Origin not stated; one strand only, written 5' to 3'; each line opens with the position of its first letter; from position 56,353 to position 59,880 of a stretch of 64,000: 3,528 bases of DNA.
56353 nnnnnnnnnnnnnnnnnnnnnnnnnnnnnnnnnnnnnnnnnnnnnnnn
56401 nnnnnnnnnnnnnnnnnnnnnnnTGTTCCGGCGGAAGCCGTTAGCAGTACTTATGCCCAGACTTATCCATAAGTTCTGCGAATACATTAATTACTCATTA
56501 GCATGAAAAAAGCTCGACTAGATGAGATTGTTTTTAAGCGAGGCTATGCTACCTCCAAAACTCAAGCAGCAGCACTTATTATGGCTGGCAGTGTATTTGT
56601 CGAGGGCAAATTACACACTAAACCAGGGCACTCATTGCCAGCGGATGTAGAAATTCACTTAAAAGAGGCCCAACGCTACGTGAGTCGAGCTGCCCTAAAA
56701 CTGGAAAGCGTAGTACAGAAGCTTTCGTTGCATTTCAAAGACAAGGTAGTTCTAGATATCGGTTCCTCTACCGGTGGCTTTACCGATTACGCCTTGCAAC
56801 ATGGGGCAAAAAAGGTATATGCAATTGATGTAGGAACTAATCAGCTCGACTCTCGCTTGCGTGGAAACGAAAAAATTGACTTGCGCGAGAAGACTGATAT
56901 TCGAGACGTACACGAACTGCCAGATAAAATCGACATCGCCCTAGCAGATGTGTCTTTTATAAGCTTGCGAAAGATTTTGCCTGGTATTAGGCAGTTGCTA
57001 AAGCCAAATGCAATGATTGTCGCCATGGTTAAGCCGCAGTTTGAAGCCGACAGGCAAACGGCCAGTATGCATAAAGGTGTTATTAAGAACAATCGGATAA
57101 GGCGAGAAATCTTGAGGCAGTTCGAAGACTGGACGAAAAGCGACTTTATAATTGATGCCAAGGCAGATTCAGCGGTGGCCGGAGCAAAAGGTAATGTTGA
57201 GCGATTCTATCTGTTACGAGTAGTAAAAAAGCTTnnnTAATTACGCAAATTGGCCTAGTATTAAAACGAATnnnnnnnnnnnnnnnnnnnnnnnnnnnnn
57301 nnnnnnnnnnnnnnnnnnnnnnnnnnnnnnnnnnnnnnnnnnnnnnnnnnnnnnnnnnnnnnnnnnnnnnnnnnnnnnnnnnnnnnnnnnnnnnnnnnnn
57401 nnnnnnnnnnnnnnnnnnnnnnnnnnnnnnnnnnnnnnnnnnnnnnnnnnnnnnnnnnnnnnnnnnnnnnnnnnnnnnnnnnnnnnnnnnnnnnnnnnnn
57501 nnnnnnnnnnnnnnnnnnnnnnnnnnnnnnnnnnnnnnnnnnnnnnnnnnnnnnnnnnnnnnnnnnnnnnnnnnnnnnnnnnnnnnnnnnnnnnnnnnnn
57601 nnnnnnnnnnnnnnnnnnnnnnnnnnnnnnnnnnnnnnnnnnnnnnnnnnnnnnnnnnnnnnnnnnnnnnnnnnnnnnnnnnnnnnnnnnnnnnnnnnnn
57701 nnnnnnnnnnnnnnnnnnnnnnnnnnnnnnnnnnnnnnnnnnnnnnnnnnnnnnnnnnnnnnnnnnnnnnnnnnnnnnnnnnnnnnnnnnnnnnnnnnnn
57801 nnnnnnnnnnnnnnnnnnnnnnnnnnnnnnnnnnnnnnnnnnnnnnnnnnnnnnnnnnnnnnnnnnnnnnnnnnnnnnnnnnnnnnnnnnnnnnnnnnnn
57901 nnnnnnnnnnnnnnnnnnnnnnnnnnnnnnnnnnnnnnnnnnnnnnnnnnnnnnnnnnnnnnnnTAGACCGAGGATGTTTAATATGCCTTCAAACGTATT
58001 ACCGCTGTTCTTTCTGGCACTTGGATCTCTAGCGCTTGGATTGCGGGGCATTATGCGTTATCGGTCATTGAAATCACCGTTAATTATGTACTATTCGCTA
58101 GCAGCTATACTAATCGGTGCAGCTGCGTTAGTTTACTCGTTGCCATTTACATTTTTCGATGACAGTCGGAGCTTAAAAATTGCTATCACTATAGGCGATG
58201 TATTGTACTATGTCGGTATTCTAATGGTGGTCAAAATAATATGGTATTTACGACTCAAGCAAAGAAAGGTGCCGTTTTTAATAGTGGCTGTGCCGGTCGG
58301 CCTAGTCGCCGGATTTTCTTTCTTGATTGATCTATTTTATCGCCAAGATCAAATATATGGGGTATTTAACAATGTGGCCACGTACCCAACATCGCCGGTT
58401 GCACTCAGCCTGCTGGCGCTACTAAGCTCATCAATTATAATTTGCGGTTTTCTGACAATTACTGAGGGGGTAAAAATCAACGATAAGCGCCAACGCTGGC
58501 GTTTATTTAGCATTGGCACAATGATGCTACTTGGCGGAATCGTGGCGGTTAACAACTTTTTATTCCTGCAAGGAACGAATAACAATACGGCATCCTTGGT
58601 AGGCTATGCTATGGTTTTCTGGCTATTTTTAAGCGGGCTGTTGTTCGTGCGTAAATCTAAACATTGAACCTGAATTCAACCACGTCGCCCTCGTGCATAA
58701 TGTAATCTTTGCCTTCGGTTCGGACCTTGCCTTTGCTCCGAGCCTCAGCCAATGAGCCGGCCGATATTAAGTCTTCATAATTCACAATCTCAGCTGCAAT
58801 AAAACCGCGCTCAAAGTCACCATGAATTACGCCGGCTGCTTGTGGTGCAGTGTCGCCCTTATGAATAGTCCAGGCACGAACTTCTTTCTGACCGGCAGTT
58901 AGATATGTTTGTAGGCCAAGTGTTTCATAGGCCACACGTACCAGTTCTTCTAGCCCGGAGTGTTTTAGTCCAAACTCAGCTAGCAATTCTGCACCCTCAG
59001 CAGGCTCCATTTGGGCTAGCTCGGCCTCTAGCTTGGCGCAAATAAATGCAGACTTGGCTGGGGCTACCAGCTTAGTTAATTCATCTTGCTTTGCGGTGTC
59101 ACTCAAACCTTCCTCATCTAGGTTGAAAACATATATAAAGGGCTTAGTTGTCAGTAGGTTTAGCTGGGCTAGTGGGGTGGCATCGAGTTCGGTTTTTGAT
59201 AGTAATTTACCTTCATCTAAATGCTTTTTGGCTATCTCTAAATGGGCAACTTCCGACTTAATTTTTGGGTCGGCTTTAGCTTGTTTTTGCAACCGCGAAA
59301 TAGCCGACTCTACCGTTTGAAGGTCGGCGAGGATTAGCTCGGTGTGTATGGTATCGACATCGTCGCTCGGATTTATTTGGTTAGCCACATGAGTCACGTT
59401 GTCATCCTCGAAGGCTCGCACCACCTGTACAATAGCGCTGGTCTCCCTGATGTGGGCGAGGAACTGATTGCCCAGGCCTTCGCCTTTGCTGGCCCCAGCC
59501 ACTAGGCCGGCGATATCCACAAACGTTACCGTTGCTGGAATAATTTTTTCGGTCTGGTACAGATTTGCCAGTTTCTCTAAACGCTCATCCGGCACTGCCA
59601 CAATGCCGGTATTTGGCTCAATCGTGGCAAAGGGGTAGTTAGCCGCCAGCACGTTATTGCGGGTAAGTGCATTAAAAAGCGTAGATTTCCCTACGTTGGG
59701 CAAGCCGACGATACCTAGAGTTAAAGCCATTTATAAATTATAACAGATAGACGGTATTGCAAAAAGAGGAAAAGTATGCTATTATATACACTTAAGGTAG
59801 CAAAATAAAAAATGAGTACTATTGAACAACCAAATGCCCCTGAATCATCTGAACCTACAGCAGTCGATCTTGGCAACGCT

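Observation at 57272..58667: Tandem paralogous 7-TM proteins of an unrecognised family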

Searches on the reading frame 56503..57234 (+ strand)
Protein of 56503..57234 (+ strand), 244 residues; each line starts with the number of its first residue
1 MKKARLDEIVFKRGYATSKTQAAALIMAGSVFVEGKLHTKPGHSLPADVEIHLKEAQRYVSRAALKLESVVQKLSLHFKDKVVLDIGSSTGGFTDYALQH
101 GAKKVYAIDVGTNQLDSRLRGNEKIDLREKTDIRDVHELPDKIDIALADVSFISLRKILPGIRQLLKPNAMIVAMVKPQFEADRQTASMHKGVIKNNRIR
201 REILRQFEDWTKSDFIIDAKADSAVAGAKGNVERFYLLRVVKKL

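Call 70: search_protein_families(library=pfam, proteins=[window:56503-57234:+], max_evalue=0.00001)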
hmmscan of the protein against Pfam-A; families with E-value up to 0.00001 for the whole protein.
window:56503-57234:+ (244 aa): 3 families
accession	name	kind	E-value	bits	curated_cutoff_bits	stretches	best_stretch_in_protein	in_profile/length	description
PF01728.25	FtsJ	-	4.3e-33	115.2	24.1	1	59-235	1-176/181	FtsJ-like methyltransferase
PF01479.30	S4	-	5.5e-07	29.7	22.8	1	5-46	2-43/48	S4 domain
PF13649.12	Methyltransf_25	-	9.1e-06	26.7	27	0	83-169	1-96/97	Methyltransferase domain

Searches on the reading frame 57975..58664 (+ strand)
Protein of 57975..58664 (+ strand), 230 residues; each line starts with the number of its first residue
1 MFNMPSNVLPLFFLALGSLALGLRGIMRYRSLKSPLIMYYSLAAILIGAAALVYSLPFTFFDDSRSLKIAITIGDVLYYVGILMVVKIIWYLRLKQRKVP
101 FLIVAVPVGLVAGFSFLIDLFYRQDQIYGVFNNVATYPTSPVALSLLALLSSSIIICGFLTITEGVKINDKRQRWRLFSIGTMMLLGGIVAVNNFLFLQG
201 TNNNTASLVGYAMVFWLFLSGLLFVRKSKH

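Call 4: search_protein_families(library=pfam, proteins=[window:57975-58664:+], max_evalue=10)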
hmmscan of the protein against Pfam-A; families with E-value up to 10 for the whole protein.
window:57975-58664:+ (230 aa): 1 family
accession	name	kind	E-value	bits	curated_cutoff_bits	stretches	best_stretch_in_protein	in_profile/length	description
PF12725.13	DUF3810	-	0.16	11.7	28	1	126-207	4-87/311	Protein of unknown function (DUF3810)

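Call 5: search_protein_families(library=ncbifam, proteins=[window:57975-58664:+], max_evalue=10)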
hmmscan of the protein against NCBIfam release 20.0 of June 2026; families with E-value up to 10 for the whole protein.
window:57975-58664:+ (230 aa): 1 family
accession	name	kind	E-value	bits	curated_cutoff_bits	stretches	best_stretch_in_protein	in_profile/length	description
NF042915.1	MAB_1171c_fam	subfamily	0.27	10.2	100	1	110-223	31-145/362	MAB_1171c family putative transporter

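Call 41: search_protein_families(library=padloc, proteins=[window:57975-58664:+], max_evalue=1)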
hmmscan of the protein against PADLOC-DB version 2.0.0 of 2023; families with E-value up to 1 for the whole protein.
window:57975-58664:+ (230 aa): 0 families

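Call 42: search_protein_families(library=phrogs, proteins=[window:57975-58664:+], max_evalue=1)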
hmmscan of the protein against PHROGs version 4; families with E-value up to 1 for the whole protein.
window:57975-58664:+ (230 aa): 1 family
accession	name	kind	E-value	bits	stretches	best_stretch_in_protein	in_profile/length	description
phrog_26271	-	unknown function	0.85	11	1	24-58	17-51/132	-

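Call 76: predict_structure(alignment_id=A6)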
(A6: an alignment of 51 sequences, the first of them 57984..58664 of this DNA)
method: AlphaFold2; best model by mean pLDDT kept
length: 227 residues; sequences in the alignment: 51
mean_pLDDT: 94.8   pTM: 0.90
mean pLDDT of the five models: 94.8, 94.4, 94.2, 94.1, 93.9
residues with pLDDT >= 90: 200; 70-90: 23; 50-70: 3; < 50: 1
segments of 3 or more residues with pLDDT < 50: none
pLDDT, mean of each block of 10 residues (from residue 1): 93 95 96 97 98 97 98 98 98 98 98 98 96 96 98 98 95 94 96 90 89 88 67
secondary structure, 60 per line:
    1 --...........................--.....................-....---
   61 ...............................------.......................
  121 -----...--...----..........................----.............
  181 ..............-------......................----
elements in order: H3-29 H32-52 H54-57 H61-91 H98-120 E126-128 E131-133 H138-163 H168-194 H202-223
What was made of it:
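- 57984..58667 (+): Gene B: a 227-aa paralogue of A with the same architecture. The mechanical ORF start is 57975 (230 aa); 57984 is the more likely start. AlphaFold2 pLDDT 94.8, pTM 0.90, seven helices plus the same hairpin (call 76).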

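Call 79: fold_search(model_id=the predicted structure, library=pdb)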
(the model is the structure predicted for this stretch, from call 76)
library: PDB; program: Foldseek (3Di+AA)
matches with E <= 10: 844; with E <= 0.001: 0
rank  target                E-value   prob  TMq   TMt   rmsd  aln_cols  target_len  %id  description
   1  7t6u_R                1.9e-03  1.00  0.42  0.35   8.4       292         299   14  Structure of the human FPR2-Gi complex with CGEN-855A (released 2022-03-30)
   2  7na7_R                3.3e-03  1.00  0.45  0.38   7.6       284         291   12  Structures of human ghrelin receptor-Gi complexes with ghrelin and a synthetic agonist (released 2021-12-15)
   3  8jsr_R                4.0e-03  1.00  0.49  0.41   8.2       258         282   16  Cryo-EM structure of the anamorelin-bound ghrelin receptor and Gq complex (released 2025-01-22)
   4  7mbx_R                4.2e-03  1.00  0.51  0.43   7.0       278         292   11  Human Cholecystokinin 1 receptor (CCK1R) Gs complex (released 2021-05-26)
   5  9v2n_R                5.4e-03  1.00  0.49  0.43   7.8       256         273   16  Macimorelin bound growth hormone secretagogue receptor in complex with Gq (released 2025-07-02)
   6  7w55_R                5.4e-03  1.00  0.48  0.39   7.8       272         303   14  Cryo-EM structure of the neuromedin U-bound neuromedin U receptor 2-Gq protein complex (released 2022-04-20)
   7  2ycx_A                5.7e-03  1.00  0.44  0.37   8.6       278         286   10  TURKEY BETA1 ADRENERGIC RECEPTOR WITH STABILISING MUTATIONS AND BOUND ANTAGONIST CYANOPINDOLOL (released 2011-06-01)
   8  2ycx_B                6.3e-03  1.00  0.44  0.37   8.6       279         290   10  TURKEY BETA1 ADRENERGIC RECEPTOR WITH STABILISING MUTATIONS AND BOUND ANTAGONIST CYANOPINDOLOL (released 2011-06-01)
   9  8jcv_2                6.6e-03  1.00  0.49  0.19   7.6       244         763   12  Cryo-EM structure of mGlu2-mGlu3 heterodimer in presence of LY341495 (dimerization mode II) (released 2023-06-21)
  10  8ibv_R                6.6e-03  1.00  0.47  0.40   8.4       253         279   13  Cryo-EM structure of the motilin-bound motilin receptor-Gq protein complex (released 2023-04-12)
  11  9c2f_A                6.9e-03  1.00  0.48  0.19   6.5       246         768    9  Structure of Calcium-Sensing Receptor in complex with positive allosteric modulator '54149 (released 2024-10-02)
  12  7p02_R                7.6e-03  1.00  0.51  0.44   7.0       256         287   10  Human Neurokinin 1 receptor (NK1R) substance P Gs complex (released 2021-12-15)
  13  8xgo_A                8.8e-03  0.99  0.39  0.33   9.2       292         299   14  a peptide receptor complex structure (released 2024-10-30)
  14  6w2y_B                9.2e-03  1.00  0.49  0.22   7.6       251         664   12  CryoEM Structure of GABAB1b Homodimer (released 2020-07-01)
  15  9uy3_R                1.1e-02  1.00  0.49  0.42   8.0       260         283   14  Anamorelin bound growth hormone secretagogue receptor in complex with Gq (released 2025-07-02)
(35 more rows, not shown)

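Call 82: fold_search(model_id=the predicted structure, library=viral)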
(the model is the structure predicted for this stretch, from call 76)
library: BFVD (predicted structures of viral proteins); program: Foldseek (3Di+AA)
matches with E <= 10: 359; with E <= 0.001: 2
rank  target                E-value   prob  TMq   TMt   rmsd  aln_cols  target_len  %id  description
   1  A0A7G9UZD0            4.0e-04  1.00  0.54  0.51   5.9       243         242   15  Membrane protein [Gordonia Phage Sephiroth]
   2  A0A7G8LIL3            4.2e-04  1.00  0.53  0.47   6.8       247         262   14  Membrane protein [Gordonia phage Rabbitrun]
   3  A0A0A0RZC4            5.5e-03  1.00  0.44  0.36   7.5       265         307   13  BILF1 [Ateles paniscus lymphocryptovirus 1]
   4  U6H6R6                1.8e-02  1.00  0.49  0.32   7.1       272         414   12  GP78 [Caviid herpesvirus 2 str. CIDMTR]
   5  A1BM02                2.0e-02  1.00  0.50  0.32   7.5       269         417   13  Ov5 [Ovine gammaherpesvirus 2]
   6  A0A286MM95            2.1e-02  0.97  0.41  0.26   8.9       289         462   16  Membrane protein Mo6 [Beluga whale alphaherpesvirus 1]
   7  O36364                2.6e-02  1.00  0.48  0.40   7.1       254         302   12  G protein-coupled receptor A5 [Alcelaphine herpesvirus 1 (strain C500)]
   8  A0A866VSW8            2.7e-02  0.99  0.46  0.36   6.5       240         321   12  G protein-coupled receptor-4A [Elephant endotheliotropic herpesvirus 3A]
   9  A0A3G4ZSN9            4.8e-02  0.72  0.31  0.23   9.7       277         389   12  G-protein coupled receptors family 1 profile domain-containing protein [Edafosvirus sp.]
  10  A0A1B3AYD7            5.1e-02  0.99  0.45  0.46   6.9       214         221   12  Uncharacterized protein [Gordonia phage Bantam]
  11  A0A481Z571            6.2e-02  0.98  0.49  0.29   7.4       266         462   14  Uncharacterized protein [Pithovirus LCPAC102]
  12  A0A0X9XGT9            6.5e-02  0.98  0.47  0.37   7.5       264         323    9  Membrane protein BILF1 [Vespertilionid gammaherpesvirus 1]
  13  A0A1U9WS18            7.9e-02  0.99  0.57  0.54   5.3       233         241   13  (no name in the UniProt tables at hand)
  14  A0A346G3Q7            7.9e-02  0.99  0.53  0.39   6.5       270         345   11  (no name in the UniProt tables at hand)
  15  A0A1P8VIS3            9.1e-02  0.95  0.46  0.36   7.9       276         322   10  G-protein coupled receptor [Murid betaherpesvirus 3]
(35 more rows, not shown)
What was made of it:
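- Closest known: Uncharacterised ~240-aa membrane proteins of Gordonia and Mycobacterium phages. Same: The alignments are full-length and the sizes are similar (call 82).
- The best structural matches in the viral library are uncharacterised membrane proteins of Gordonia phages of similar size (E 4e-4, TM 0.54/0.51, call 82). A viral ceramidase and a hemolysin-III-like protein appear low in the BFVD list with TM about 0.5 (call 82).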

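Call 83: search_dna_similar(query=window:57984-58664:+, collection=phages, mode=protein, max_evalue=10, max_rows=25)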
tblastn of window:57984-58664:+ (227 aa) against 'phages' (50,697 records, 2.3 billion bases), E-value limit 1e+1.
No match.

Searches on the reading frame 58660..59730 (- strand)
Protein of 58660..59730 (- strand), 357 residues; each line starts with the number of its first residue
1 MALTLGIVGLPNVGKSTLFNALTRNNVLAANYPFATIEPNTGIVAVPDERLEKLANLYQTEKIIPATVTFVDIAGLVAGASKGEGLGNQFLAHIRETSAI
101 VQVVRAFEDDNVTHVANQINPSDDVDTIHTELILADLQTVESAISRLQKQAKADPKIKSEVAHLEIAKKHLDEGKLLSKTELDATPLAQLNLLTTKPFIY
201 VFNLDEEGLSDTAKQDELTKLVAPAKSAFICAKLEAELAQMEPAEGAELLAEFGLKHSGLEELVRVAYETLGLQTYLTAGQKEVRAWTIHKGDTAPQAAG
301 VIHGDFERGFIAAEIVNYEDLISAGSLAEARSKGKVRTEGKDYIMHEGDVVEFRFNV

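Call 70: search_protein_families(library=pfam, proteins=[window:58660-59730:-], max_evalue=0.00001)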
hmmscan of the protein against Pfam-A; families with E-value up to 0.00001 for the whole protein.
window:58660-59730:- (357 aa): 3 families
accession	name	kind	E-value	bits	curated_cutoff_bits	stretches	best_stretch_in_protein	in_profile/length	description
PF06071.19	YchF-GTPase_C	-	1.8e-37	127.8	27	1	273-356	1-84/84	Protein of unknown function (DUF933)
PF01926.29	MMR_HSR1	-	3.3e-22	79.2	21.9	1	5-120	2-97/113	50S ribosome-binding GTPase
PF02421.24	FeoB_N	-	7.7e-09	35.7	27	1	5-50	3-48/156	Ferrous iron transport protein B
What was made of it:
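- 58657..59730 (-): ychF (ribosome-binding ATPase). It is the convergent downstream boundary of the slot, and its 3' end overlaps B by 11 nt. Pfam YchF-GTPase_C 1.8e-37 and MMR_HSR1 (call 70).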
